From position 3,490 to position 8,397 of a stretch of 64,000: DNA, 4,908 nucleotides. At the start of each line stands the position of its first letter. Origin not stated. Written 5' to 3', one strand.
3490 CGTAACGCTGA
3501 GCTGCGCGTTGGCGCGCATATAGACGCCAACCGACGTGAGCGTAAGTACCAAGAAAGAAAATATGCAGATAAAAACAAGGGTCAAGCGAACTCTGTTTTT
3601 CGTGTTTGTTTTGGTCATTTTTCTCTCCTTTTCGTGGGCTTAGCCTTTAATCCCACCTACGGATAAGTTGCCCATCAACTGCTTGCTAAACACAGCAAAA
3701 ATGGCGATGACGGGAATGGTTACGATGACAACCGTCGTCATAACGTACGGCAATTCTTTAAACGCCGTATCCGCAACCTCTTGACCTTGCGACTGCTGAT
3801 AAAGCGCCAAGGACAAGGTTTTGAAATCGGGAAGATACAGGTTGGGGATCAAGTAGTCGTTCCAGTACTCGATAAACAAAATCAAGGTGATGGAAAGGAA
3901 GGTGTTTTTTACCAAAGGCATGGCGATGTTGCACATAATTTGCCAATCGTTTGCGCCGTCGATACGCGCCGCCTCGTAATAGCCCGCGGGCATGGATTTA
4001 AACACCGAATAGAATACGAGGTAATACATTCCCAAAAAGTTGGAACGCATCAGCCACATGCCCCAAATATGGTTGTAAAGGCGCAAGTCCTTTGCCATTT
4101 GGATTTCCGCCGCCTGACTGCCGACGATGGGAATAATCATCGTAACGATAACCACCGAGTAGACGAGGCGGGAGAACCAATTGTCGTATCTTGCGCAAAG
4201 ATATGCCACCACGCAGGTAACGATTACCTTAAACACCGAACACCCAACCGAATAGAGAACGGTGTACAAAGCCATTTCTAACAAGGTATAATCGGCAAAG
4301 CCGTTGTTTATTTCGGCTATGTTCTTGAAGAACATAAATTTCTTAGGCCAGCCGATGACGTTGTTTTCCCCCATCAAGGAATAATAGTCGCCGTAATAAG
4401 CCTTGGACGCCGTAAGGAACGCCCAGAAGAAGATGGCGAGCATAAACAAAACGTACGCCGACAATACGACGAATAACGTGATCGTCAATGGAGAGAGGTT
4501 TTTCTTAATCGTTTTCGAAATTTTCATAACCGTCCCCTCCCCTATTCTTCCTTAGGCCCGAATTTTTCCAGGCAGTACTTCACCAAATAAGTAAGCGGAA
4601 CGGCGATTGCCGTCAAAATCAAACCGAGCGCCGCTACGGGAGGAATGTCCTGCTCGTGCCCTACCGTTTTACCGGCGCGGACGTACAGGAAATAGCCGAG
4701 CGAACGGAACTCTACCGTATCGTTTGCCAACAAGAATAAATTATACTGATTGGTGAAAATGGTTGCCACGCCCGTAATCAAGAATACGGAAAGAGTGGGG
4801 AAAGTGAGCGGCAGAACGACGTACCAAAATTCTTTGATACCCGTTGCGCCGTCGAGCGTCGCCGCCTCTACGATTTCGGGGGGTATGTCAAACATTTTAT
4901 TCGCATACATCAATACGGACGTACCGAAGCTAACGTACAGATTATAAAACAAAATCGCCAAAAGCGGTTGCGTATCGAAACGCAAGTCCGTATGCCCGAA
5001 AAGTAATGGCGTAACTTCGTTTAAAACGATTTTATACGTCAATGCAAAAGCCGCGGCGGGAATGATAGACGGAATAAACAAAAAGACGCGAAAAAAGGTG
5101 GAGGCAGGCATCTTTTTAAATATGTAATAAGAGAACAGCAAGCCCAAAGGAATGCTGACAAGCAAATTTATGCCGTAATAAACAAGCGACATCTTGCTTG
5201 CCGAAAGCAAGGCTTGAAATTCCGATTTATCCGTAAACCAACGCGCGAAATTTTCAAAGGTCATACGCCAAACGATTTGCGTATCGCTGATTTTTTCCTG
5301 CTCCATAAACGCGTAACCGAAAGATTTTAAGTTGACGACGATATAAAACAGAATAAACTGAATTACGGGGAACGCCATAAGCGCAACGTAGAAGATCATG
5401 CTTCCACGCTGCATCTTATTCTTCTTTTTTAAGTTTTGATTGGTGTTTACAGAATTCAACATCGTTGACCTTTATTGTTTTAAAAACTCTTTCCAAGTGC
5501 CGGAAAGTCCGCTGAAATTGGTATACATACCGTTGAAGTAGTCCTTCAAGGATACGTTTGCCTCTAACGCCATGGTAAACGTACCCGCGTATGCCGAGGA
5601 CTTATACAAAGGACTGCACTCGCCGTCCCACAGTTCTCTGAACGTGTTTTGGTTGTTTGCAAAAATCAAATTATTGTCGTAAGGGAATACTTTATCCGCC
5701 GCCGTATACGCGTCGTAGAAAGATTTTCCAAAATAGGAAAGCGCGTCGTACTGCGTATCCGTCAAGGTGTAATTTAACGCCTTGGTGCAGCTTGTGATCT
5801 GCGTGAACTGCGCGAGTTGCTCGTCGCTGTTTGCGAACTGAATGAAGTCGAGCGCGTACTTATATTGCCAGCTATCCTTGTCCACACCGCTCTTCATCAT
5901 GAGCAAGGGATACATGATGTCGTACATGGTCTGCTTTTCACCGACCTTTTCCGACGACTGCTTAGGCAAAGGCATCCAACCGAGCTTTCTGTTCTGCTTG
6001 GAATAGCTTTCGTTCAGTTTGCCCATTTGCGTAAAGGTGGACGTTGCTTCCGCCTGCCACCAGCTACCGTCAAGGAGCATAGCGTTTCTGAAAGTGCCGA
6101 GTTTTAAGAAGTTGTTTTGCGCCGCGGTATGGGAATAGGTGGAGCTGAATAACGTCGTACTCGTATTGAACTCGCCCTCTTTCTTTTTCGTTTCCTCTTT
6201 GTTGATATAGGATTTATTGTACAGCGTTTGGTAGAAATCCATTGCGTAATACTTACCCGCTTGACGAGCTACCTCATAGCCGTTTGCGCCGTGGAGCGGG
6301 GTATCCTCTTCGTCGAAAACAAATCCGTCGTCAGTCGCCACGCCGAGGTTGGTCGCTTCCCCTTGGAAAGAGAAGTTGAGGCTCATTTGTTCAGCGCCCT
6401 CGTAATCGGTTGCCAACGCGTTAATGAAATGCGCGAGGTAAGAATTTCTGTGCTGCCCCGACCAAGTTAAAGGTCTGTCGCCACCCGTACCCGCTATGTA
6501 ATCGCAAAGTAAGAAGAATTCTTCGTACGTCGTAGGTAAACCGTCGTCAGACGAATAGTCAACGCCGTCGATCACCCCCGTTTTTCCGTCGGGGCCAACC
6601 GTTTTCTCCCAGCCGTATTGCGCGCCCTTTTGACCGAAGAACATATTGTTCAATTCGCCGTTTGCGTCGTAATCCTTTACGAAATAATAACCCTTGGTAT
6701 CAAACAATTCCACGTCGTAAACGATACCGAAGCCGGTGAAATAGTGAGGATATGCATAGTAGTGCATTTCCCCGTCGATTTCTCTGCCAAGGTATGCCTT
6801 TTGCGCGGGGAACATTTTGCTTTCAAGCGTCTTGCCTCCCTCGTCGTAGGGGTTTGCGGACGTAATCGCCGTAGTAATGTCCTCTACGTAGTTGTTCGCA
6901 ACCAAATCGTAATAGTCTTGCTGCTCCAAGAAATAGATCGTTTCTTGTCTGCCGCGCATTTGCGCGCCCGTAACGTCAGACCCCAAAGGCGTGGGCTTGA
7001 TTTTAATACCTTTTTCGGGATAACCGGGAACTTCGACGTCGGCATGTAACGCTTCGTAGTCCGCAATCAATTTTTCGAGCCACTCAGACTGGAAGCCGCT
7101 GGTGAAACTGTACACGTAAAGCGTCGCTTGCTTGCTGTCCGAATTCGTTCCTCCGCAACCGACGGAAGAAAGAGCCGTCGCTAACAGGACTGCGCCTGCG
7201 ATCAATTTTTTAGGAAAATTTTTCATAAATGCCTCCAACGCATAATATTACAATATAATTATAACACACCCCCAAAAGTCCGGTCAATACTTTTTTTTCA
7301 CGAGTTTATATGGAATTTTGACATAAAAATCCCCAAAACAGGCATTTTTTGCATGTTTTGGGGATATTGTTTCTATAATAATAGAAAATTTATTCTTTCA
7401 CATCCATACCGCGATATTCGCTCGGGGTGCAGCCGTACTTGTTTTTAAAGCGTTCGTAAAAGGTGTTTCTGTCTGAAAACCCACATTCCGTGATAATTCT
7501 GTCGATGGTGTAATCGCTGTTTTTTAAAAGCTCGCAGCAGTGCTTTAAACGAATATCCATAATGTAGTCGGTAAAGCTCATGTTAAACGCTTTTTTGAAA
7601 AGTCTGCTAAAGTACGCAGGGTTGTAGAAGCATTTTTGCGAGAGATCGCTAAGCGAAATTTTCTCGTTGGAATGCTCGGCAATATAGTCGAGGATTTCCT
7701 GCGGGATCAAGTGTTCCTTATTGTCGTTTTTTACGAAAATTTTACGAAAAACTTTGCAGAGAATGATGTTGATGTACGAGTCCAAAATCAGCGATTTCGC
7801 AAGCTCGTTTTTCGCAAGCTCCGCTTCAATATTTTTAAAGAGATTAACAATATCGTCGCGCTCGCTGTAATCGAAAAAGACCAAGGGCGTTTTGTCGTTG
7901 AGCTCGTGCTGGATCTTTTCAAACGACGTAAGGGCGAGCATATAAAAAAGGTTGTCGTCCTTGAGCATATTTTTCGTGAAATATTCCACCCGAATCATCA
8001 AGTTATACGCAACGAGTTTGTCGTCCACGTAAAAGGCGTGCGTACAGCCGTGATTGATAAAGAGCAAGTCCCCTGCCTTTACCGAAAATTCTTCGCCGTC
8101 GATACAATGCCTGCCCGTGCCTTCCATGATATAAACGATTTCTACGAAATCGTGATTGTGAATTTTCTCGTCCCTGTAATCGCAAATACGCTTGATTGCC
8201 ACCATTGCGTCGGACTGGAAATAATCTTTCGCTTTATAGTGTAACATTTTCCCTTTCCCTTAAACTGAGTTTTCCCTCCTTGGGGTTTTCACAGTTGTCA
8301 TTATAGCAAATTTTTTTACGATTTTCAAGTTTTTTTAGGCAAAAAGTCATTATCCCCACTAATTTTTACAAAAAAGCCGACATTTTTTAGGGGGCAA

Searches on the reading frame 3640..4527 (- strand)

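Call 22: search_protein_families(library=pfam, proteins=[window:3640-4527:-], max_evalue=0.001)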
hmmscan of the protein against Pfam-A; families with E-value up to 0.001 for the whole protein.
window:3640-4527:- (295 aa): 1 family
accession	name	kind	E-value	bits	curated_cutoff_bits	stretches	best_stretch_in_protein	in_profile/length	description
PF00528.27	BPD_transp_1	-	3.3e-17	63.2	26.4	1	106-280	3-174/184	Binding-protein-dependent transport system inner membrane component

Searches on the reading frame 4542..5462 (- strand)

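Call 22: search_protein_families(library=pfam, proteins=[window:4542-5462:-], max_evalue=0.001)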
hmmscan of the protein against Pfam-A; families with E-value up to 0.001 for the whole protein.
window:4542-5462:- (306 aa): 1 family
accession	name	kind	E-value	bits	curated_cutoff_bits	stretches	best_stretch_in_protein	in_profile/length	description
PF00528.27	BPD_transp_1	-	5.8e-09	36.4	26.4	1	104-296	2-177/184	Binding-protein-dependent transport system inner membrane component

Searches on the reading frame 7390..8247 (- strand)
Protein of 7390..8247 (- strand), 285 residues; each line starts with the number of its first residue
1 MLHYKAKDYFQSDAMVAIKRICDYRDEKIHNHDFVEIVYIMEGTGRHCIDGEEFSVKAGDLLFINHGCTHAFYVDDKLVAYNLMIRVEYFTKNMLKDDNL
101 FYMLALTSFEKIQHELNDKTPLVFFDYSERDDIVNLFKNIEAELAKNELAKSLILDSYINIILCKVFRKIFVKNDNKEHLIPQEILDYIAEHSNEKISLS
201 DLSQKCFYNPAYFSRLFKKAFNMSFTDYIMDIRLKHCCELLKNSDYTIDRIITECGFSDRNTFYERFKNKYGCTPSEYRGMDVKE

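Call 22: search_protein_families(library=pfam, proteins=[window:7390-8247:-], max_evalue=0.001)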
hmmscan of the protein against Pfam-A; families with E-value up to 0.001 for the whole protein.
window:7390-8247:- (285 aa): 4 families
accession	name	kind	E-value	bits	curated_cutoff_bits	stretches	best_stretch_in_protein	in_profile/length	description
PF00165.29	HTH_AraC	-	2.5e-22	78.9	26.6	2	242-279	2-41/42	Bacterial regulatory helix-turn-helix proteins, AraC family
PF12833.13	HTH_18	-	4.5e-22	78.6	33.6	1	203-279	2-78/80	Helix-turn-helix domain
PF02311.25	AraC_binding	-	1.7e-12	47.7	21.1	1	30-96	19-66/135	AraC-like ligand binding domain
PF07883.17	Cupin_2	-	1.5e-09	37.8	27.2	1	28-76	12-60/70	Cupin domain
